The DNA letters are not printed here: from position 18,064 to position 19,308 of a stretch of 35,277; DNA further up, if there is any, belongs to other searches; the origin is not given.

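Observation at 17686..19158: Ras/Rab-like small GTPase directly abutting the gene for a V4R (Bet3-like) + DUF835 protein: candidate archaeal GTPase-regulator module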

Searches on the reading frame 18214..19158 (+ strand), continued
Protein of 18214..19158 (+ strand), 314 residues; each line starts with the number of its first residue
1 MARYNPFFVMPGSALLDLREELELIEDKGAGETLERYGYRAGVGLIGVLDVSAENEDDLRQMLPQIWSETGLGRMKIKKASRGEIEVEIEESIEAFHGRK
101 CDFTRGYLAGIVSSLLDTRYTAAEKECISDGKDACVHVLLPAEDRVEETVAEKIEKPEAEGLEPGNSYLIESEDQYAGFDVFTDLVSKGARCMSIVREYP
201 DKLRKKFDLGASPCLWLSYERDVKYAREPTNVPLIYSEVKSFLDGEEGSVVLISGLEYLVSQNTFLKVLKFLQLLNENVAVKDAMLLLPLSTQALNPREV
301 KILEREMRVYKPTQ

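Call 30: search_protein_representatives(protein=window:18214-19158:+)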
Query: 314 residues. Proteins with E-value up to 0.001 (for the whole library): 2261; up to 1e-10: 1130; up to 1e-30: 26. The best 150 are listed.
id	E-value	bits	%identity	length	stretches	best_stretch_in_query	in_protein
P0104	5.5e-97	341.1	51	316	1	5-310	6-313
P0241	3.4e-92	325.4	64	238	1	75-311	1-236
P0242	9.9e-65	235.2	44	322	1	5-307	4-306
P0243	3.1e-59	217.1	37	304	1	10-311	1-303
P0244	1.2e-57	211.9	39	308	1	5-310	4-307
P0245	1.7e-57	211.5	35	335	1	7-311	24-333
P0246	7.9e-56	206.0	38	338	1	5-311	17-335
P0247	6.1e-55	203.0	37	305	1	10-310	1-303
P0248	4.9e-54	200.1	37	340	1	6-312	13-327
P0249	1.1e-52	195.6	38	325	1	6-312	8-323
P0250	3.1e-49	184.3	36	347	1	6-311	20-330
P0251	4.3e-48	180.6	39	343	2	158-312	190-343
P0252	2.5e-46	174.8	36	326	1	7-311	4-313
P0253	5.6e-46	173.6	33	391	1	5-311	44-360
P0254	7.8e-46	173.1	34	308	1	6-308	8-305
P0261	1.9e-33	132.5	44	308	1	154-309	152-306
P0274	2.0e-27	112.7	44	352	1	156-311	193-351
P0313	5.4e-22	94.9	28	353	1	6-312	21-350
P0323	1.2e-21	93.8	38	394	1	165-309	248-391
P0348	1.1e-20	90.5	29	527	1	7-297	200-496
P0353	1.7e-20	90.0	30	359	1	149-307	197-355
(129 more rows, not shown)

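Call 32: fold_search(model_id=the predicted structure, library=pdb)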
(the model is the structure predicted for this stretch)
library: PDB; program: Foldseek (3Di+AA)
matches with E <= 10: 1580; with E <= 0.001: 111
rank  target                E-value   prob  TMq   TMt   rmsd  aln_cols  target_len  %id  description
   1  6iy8_C                1.7e-07  1.00  0.36  0.25  27.0       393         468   13  DmpR-phenol complex of Pseudomonas putida (released 2020-06-10)
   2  5frw_A                3.4e-07  1.00  0.37  0.56   3.2       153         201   21  crystal structure of the phenol-responsive sensory domain of the transcription activator PoxR with Phenol (released 2016-04-06)
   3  6iy8_A                3.4e-07  1.00  0.35  0.24  26.9       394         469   12  DmpR-phenol complex of Pseudomonas putida (released 2020-06-10)
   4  5frz_A                4.5e-07  1.00  0.37  0.58   3.1       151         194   22  crystal structure of the phenol-responsive sensory domain of the transcription activator PoxR with 3,4-dimethylphenol (released 2016-03-30)
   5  5frw_B                5.4e-07  1.00  0.38  0.58   2.8       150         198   22  crystal structure of the phenol-responsive sensory domain of the transcription activator PoxR with Phenol (released 2016-04-06)
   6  5kbh_A                5.8e-07  1.00  0.39  0.58   4.6       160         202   20  CRYSTAL STRUCTURE OF THE AROMATIC SENSOR DOMAIN OF MOPR IN COMPLEX WITH 3-CHLORO-PHENOL (released 2016-07-13)
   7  5fru_A                6.9e-07  1.00  0.38  0.59   2.8       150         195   22  crystal structure of the phenol-responsive sensory domain of the transcription activator PoxR (released 2016-03-30)
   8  5frv_A                6.9e-07  1.00  0.37  0.56   3.3       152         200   21  crystal structure of the phenol-responsive sensory domain of the transcription activator PoxR in complex with 4-methyl (released 2016-03-30)
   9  5frx_A                9.3e-07  1.00  0.38  0.58   3.0       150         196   21  crystal structure of the phenol-responsive sensory domain of the transcription activator PoxR in complex with 4-nitrop (released 2016-03-30)
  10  5kbg_A                1.7e-06  1.00  0.38  0.57   2.6       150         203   21  CRYSTAL STRUCTURE OF THE AROMATIC SENSOR DOMAIN OF MOPR IN COMPLEX WITH OCRESOL (released 2016-07-13)
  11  7vqf                  1.8e-06  1.00  0.38  0.61   2.7       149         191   20  Phenol binding protein, MopR (released 2022-09-07)
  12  5kbe_A                2.0e-06  1.00  0.37  0.57   3.0       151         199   20  CRYSTAL STRUCTURE OF THE AROMATIC SENSOR DOMAIN OF MOPR IN COMPLEX WITH PHENOL (released 2016-07-13)
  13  5kbi_A                3.4e-06  1.00  0.37  0.56   3.1       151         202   20  CRYSTAL STRUCTURE OF THE AROMATIC SENSOR DOMAIN OF MOPR IN COMPLEX WITH CATACHOL (released 2016-07-13)
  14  5kbe_B                3.9e-06  1.00  0.38  0.57   2.6       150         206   21  CRYSTAL STRUCTURE OF THE AROMATIC SENSOR DOMAIN OF MOPR IN COMPLEX WITH PHENOL (released 2016-07-13)
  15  5kbg_B                4.9e-06  1.00  0.37  0.56   3.1       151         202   20  CRYSTAL STRUCTURE OF THE AROMATIC SENSOR DOMAIN OF MOPR IN COMPLEX WITH OCRESOL (released 2016-07-13)
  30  4yds                  5.6e-05  1.00  0.37  0.50   4.3       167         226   13  FlaH from Sulfolobus acidocaldarius with ATP and Mg-Ion (released 2015-11-11)
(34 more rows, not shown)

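Call 36: search_protein_families(library=pfam, alignment_id=A3, max_evalue=0.001)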
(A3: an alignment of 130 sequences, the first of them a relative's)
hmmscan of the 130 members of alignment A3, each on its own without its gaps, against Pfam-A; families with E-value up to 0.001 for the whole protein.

A. member 1, P0242 (322 aa): 2 families
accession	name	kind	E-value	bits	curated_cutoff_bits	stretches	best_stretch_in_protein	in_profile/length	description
PF05763.18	DUF835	-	2.4e-26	92.6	33.1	1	178-305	9-135/136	Protein of unknown function (DUF835)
PF02830.23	V4R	-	1.6e-07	31.8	31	1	89-140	11-62/62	V4R domain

B. families by the number of members that match (of 130 scanned): 64 families (the first 25 are shown)
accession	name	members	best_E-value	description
PF05763.18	DUF835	130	4.7e-63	Protein of unknown function (DUF835)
PF02830.23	V4R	16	1.5e-13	V4R domain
PF16927.11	HisKA_7TM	14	1.9e-33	N-terminal 7TM region of histidine kinase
PF13426.13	PAS_9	10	1.4e-33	PAS domain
PF08448.16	PAS_4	9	1.6e-39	PAS fold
PF00989.32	PAS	9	5.7e-34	PAS fold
PF13188.13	PAS_8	9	5.4e-19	PAS domain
PF24336.1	DUF7504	9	5.7e-08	Family of unknown function (DUF7504)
PF13185.12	GAF_2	8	6.1e-41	GAF domain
PF08447.18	PAS_3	8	1.2e-30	PAS fold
PF13492.12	GAF_3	8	1.8e-29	GAF domain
PF06505.16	XylR_N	8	2.7e-05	Activator of aromatic catabolism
PF01590.32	GAF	7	3.7e-34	GAF domain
PF00072.30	Response_reg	4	4.8e-24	Response regulator receiver domain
PF12860.13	PAS_7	4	1.4e-06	PAS fold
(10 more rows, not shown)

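Call 44: find_homologous_proteins(query=A4, max_evalue=0.00001)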
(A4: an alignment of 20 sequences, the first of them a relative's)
Query A4 (20 sequences) (335 aa, profile of the alignment): 8 proteins with E <= 0.00001 among 8000 candidates.
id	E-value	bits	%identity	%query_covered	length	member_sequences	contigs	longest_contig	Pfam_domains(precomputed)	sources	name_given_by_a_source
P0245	1.5e-121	423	100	100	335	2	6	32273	PF05763.19,PF02830.24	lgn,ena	-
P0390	6.2e-118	412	79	99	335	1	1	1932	PF05763.19,PF02830.24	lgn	-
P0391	1.5e-113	397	43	94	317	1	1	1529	PF05763.19,PF02830.24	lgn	-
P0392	4.6e-113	396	71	99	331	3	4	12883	PF05763.19,PF02830.24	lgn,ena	-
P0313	1.0e-90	322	24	92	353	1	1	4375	PF05763.19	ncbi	-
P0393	5.6e-46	175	39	44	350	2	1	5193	PF05763.19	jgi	jgi:hypothetical protein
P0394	2.1e-30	124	37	43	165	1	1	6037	PF05763.19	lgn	-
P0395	2.6e-8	51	26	34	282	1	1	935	PF05763.19,PF24038.2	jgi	jgi:DNA-binding HxlR family transcriptional regulator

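Call 45: find_encoding_contigs(protein=P0245, flank=6000, max_places=3)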
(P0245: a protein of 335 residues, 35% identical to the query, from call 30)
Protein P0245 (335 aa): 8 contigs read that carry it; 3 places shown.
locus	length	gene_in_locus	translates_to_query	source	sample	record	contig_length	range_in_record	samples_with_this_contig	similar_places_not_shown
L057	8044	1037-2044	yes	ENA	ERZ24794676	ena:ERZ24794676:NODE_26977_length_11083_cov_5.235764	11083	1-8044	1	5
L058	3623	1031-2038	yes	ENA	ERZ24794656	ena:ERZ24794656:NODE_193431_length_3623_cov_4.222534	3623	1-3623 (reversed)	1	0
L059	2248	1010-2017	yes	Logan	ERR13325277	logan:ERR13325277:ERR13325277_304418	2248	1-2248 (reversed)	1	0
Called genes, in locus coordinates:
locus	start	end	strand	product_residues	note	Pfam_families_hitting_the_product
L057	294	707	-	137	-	PF01402:RHH_1 (weak)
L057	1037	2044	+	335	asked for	PF02830:V4R, PF05763:DUF835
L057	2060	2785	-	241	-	PF03796:DnaB_C, PF06745:ATPase, PF13481:AAA_25 (weak), PF23442:DUF7125 (weak)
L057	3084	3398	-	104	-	PF05168:HEPN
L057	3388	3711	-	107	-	PF01909:NTP_transf_2, PF18765:Polbeta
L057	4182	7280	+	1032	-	PF07705:CARDB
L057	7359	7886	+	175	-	PF00025:Arf, PF00071:Ras, PF01926:MMR_HSR1 (weak), PF04670:Gtr1_RagA, PF08477:Roc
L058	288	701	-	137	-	PF01402:RHH_1 (weak)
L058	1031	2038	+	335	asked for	PF02830:V4R, PF05763:DUF835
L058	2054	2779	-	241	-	PF03796:DnaB_C, PF06745:ATPase, PF13481:AAA_25 (weak), PF23442:DUF7125 (weak)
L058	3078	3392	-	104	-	PF05168:HEPN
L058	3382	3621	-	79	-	?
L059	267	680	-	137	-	PF01402:RHH_1 (weak)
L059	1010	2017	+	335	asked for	PF02830:V4R, PF05763:DUF835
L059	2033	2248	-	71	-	?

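Call 46: find_encoding_contigs(protein=P0313, flank=6000, max_places=2)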
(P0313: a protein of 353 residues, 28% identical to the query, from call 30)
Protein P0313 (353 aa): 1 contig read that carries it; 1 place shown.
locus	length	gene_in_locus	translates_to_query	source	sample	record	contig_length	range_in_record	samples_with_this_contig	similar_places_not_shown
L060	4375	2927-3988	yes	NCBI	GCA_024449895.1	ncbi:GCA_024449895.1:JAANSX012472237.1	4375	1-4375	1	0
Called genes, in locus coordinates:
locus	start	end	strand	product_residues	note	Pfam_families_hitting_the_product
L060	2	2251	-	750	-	?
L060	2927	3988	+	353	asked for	PF05763:DUF835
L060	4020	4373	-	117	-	?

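Call 47: find_encoding_contigs(protein=P0392, flank=6000, max_places=2)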
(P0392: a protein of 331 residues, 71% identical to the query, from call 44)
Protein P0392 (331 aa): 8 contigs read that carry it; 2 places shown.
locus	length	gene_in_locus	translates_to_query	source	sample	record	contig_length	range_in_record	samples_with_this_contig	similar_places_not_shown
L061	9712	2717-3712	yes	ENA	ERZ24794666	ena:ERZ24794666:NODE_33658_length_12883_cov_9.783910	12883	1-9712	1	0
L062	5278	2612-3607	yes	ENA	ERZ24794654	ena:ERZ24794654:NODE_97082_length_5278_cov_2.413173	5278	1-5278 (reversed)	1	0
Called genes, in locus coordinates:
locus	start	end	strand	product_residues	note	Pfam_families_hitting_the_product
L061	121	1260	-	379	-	PF09343:DUF2460 (faint)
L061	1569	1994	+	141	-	-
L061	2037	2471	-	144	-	PF01402:RHH_1 (weak)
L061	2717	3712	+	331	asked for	PF02830:V4R (faint), PF05763:DUF835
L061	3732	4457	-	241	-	PF03796:DnaB_C (weak), PF06745:ATPase, PF13481:AAA_25 (weak), PF23442:DUF7125 (faint)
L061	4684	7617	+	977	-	PF07705:CARDB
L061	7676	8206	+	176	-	PF00025:Arf, PF00009:GTP_EFTU (weak), PF00071:Ras, PF01926:MMR_HSR1 (weak), PF04670:Gtr1_RagA (weak), PF08477:Roc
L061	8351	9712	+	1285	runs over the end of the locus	PF01095:Pectinesterase (weak), PF13229:Beta_helix (faint), PF16656:Pur_ac_phosph_N (weak)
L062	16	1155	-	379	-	PF09343:DUF2460 (faint)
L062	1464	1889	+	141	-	-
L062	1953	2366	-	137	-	PF01402:RHH_1 (weak)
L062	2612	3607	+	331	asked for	PF02830:V4R (faint), PF05763:DUF835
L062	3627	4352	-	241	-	PF03796:DnaB_C (weak), PF06745:ATPase, PF13481:AAA_25 (weak), PF23442:DUF7125 (faint)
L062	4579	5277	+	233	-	?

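Call 55: list_cluster_members(proteins=[P0242, P0243, P0244, P0246, P0247, P0249, P0250, P0323, P0348, P0353])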
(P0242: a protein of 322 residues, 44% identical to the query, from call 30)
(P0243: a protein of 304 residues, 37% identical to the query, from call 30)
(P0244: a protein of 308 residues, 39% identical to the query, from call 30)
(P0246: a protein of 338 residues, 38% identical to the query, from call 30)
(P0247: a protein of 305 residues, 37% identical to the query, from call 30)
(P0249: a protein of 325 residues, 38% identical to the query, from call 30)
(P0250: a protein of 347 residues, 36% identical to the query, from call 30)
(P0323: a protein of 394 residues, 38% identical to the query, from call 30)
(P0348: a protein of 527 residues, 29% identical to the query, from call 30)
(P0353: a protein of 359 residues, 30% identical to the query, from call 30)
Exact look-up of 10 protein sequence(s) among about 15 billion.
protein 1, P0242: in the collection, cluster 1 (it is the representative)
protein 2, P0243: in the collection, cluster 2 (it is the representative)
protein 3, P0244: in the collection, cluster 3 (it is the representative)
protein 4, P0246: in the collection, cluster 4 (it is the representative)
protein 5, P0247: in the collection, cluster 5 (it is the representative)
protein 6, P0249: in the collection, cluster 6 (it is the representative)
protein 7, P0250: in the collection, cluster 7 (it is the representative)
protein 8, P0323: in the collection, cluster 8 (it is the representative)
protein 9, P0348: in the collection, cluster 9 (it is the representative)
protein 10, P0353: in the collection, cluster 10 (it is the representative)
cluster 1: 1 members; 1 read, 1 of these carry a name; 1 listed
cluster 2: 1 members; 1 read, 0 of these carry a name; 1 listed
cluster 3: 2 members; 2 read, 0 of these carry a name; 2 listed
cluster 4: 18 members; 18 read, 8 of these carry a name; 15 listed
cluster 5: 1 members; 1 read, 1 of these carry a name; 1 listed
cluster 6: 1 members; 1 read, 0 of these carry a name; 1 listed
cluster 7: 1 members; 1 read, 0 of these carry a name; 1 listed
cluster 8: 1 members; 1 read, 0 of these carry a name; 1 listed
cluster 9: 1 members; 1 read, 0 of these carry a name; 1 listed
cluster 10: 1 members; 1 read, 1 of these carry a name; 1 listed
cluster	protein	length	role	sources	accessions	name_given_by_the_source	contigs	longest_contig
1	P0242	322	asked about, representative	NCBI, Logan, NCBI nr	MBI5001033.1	MAG: DUF835 domain-containing protein [Euryarchaeota archaeon] | DUF835 domain-containing protein [Euryarchaeota archaeon]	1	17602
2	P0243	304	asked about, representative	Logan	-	-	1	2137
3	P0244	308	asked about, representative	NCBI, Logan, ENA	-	-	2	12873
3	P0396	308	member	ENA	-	-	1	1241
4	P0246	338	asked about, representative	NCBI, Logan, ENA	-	-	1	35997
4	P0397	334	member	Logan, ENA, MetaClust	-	\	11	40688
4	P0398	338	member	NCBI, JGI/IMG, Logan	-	predicted hydrocarbon binding protein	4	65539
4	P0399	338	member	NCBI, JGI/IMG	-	predicted hydrocarbon binding protein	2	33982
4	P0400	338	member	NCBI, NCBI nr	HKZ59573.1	MAG TPA: DUF835 domain-containing protein [Candidatus Thermoplasmatota archaeon] | DUF835 domain-containing protein [Candidatus Thermoplasmatota archaeon]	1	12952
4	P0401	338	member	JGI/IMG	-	predicted hydrocarbon binding protein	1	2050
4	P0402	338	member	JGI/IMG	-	predicted hydrocarbon binding protein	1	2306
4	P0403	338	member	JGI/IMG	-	predicted hydrocarbon binding protein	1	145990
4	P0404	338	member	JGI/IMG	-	predicted hydrocarbon binding protein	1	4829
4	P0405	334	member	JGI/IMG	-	-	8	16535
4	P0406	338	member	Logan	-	-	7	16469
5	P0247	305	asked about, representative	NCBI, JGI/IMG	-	predicted hydrocarbon binding protein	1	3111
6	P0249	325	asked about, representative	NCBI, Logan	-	-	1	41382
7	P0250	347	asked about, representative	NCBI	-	-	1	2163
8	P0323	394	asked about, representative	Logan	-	-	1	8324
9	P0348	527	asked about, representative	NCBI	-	-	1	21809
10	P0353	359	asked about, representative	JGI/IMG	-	small GTP-binding protein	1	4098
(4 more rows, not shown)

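Call 56: find_encoding_contigs(protein=P0348, flank=8000, max_places=2)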
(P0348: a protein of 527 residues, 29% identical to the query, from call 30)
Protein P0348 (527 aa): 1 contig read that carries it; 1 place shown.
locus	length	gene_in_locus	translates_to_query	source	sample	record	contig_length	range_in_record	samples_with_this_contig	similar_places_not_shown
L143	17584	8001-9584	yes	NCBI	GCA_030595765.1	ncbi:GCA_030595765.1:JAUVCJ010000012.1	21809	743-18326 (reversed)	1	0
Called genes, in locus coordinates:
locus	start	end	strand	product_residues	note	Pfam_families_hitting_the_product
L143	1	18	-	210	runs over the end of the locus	-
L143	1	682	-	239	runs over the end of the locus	-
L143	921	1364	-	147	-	-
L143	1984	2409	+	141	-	-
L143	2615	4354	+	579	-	PF01609:DDE_Tnp_1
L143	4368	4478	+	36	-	-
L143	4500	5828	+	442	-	PF07690:MFS_1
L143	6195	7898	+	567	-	PF01040:UbiA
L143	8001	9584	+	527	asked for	PF00071:Ras, PF08477:Roc, PF24336:DUF7504 (faint), PF05763:DUF835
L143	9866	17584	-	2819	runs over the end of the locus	?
